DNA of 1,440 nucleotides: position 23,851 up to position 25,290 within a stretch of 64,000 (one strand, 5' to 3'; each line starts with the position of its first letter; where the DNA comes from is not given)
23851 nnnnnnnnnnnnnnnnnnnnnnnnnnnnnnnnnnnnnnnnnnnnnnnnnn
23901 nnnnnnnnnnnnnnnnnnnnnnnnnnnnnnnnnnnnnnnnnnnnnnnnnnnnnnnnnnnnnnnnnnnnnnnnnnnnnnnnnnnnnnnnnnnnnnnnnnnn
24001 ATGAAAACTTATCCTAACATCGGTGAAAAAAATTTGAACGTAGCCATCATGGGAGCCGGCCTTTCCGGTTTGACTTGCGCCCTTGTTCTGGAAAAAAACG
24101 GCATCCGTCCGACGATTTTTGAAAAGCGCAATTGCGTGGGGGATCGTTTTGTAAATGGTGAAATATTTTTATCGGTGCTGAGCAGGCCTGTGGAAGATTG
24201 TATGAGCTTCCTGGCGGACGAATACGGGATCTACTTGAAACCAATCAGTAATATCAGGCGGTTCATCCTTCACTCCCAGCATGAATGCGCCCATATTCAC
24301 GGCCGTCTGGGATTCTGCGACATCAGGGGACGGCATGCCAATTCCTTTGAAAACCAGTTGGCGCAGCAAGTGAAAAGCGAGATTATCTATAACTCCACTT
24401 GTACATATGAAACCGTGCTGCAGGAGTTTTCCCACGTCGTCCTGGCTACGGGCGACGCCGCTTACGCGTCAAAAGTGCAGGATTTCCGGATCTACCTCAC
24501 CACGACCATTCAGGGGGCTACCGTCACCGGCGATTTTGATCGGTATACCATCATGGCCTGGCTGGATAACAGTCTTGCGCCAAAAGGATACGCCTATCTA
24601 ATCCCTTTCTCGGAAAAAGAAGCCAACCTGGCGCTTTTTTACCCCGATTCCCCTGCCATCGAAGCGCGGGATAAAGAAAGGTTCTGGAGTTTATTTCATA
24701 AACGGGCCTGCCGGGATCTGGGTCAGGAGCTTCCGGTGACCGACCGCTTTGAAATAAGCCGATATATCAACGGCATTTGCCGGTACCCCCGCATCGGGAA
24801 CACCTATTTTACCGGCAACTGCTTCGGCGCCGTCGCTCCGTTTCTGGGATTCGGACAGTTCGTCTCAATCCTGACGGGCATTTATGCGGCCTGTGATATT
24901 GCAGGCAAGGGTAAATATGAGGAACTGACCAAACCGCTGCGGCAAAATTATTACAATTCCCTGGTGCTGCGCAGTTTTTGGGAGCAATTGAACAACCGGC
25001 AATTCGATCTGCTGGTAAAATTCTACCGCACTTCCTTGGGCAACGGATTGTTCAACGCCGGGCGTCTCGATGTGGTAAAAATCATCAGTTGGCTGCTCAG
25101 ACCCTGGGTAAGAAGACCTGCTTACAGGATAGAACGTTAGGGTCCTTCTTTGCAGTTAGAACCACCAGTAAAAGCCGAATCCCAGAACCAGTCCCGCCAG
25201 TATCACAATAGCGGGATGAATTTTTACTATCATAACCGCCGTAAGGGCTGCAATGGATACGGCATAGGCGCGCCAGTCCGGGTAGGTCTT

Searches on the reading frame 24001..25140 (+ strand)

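Call 34: search_protein_families(library=pfam, proteins=[window:24001-25140:+])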
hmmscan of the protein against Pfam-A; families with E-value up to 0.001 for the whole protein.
window:24001-25140:+ (379 aa): 6 families
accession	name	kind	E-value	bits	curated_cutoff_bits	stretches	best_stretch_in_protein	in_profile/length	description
PF13450.12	NAD_binding_8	-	1.7e-06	28.6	21.9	1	16-47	1-32/68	NAD(P)-binding Rossmann-like domain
PF07992.20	Pyr_redox_2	-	2.9e-06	27.4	26.1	1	13-160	2-117/291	Pyridine nucleotide-disulphide oxidoreductase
PF01266.30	DAO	-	6.6e-05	23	27.9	1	14-61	2-52/353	FAD dependent oxidoreductase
PF01946.23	Thi4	-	6.7e-05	22.7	26.2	1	13-81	19-86/235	Thi4 family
PF00890.30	FAD_binding_2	-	0.00032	20.5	20.4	0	14-43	2-31/414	FAD binding domain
PF01494.25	FAD_binding_3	-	0.00034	20.4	22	1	13-44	3-34/349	FAD binding domain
